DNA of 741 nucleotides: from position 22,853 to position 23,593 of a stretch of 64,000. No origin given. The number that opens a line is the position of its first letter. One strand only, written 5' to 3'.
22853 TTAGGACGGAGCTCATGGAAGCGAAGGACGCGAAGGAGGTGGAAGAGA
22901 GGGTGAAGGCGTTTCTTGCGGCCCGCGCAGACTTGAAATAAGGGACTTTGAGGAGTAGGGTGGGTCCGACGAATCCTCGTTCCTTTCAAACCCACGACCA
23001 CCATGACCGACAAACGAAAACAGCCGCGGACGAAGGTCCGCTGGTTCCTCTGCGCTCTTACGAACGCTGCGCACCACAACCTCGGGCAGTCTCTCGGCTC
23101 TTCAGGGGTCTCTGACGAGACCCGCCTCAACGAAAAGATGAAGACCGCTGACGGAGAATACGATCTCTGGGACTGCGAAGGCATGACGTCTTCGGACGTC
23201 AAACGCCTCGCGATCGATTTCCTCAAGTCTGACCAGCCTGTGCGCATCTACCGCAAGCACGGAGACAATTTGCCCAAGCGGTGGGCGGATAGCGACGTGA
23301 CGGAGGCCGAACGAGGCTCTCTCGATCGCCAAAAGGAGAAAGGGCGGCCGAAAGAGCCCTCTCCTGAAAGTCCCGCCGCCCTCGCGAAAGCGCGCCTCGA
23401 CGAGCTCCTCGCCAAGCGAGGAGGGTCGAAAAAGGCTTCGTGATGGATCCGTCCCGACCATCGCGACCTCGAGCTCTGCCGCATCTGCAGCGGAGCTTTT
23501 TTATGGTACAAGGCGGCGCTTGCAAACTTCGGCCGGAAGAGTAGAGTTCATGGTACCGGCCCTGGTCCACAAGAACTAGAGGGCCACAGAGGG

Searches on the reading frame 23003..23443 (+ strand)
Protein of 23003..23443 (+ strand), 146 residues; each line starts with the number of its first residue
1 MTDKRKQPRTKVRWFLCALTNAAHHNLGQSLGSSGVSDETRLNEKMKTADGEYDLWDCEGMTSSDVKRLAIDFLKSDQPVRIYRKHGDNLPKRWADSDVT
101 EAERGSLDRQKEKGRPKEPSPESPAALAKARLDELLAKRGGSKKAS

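Call 10: find_related_loci(query=window:23003-23440:+, collection=genome_contigs, flank=6000)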
Query window:23003-23440:+ (146 aa) in genome_contigs; peptide patterns used: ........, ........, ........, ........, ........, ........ (x = any residue, [..] = any of these).
230 stretches matched a pattern, but none encodes a relative of the query by tblastn (E <= 1e-3).
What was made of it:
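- Tried and rejected: genome_contigs scan with hyp: nothing (call 10).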

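Call 13: find_encoding_contigs(protein=window:23003-23443:+, flank=5000, max_places=10)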
Protein window:23003-23443:+ (146 aa): 1 contig read that carries it; 1 place shown.
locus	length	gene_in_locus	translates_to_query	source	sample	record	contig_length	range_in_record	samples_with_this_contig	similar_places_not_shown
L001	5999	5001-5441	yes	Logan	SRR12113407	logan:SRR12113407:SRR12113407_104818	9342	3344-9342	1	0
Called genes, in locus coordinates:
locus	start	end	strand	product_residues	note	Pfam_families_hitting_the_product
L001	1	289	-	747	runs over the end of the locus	PF01751:Toprim, PF01131:Topoisom_bac, PF01396:Zn_ribbon_Top1, PF13368:Toprim_C_rpt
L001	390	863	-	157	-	-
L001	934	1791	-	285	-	PF02481:DNA_processg_A, PF17782:WHD_DprA (weak)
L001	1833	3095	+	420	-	PF02403:Seryl_tRNA_N, PF00587:tRNA-synt_2b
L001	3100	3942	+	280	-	PF08478:POTRA_1 (faint)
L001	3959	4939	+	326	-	PF01207:Dus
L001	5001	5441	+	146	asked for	-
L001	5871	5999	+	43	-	?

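Call 15: find_homologous_proteins(query=window:23003-23440:+, max_evalue=0.001)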
Query window:23003-23440:+ (146 aa): 2 proteins with E <= 0.001 among 40 candidates.
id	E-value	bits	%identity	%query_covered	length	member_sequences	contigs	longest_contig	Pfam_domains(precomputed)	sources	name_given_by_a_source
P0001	1.3e-91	322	100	100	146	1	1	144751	-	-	-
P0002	3.2e-38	149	72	66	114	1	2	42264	-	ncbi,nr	ncbi:MAG: hypothetical protein KGI79_01495 [Patescibacteria group bacterium]|nr:hypothetical protein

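Call 17: find_encoding_contigs(protein=P0002, flank=8000, max_places=6)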
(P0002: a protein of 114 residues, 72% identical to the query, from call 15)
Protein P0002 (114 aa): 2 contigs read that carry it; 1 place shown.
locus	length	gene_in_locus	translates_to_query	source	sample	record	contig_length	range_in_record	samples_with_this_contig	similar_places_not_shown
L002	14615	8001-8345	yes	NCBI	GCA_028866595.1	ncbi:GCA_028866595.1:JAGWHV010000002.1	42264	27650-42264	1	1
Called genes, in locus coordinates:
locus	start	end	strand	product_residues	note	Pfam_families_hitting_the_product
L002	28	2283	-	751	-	PF01751:Toprim, PF01131:Topoisom_bac, PF01396:Zn_ribbon_Top1, PF13368:Toprim_C_rpt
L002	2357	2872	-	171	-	-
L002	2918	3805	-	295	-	PF02481:DNA_processg_A, PF17782:WHD_DprA (weak)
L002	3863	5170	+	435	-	PF02403:Seryl_tRNA_N, PF00587:tRNA-synt_2b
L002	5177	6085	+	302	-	PF08478:POTRA_1 (faint)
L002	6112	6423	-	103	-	-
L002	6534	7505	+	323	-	PF01207:Dus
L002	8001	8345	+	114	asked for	-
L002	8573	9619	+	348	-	PF05496:RuvB_N, PF13177:DNA_pol3_delta2 (weak), PF00004:AAA, PF13401:AAA_22 (faint), PF13177:DNA_pol3_delta2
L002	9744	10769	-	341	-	PF00291:PALP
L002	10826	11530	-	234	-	PF01996:F420_ligase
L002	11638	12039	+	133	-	PF02261:Asp_decarbox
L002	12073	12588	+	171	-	-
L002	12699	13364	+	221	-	-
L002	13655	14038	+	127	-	PF07681:DoxX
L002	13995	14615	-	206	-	?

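Call 67: search_protein_families(library=pfam, proteins=[window:23003-23440:+], max_evalue=0.01)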
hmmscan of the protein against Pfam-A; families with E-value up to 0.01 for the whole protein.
window:23003-23440:+ (146 aa): 0 families
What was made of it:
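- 23003..23443 (+): Upstream gene 'hyp' (146 aa, no Pfam domain). It is a fast-evolving family found at this position in most relatives. No Pfam hit (call 67).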

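Call 89: predict_structure(alignment_id=A6)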
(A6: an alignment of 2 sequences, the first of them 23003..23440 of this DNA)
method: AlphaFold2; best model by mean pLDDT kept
length: 146 residues; sequences in the alignment: 2
mean_pLDDT: 57.5   pTM: 0.42
mean pLDDT of the five models: 57.5, 56.9, 56.5, 53.2, 50.9
residues with pLDDT >= 90: 0; 70-90: 23; 50-70: 90; < 50: 33
segments of 3 or more residues with pLDDT < 50: 1-3, 28-40, 109-117, 144-146
pLDDT, mean of each block of 10 residues (from residue 1): 48 68 53 41 55 68 70 57 61 56 52 44 64 72 50
secondary structure, 60 per line:
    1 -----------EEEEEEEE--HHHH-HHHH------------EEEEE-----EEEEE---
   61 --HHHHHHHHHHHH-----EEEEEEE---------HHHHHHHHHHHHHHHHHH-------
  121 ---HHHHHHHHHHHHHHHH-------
elements in order: E12-19 H22-25 H27-30 E43-47 E53-57 H63-74 E80-86 H96-113 H124-139
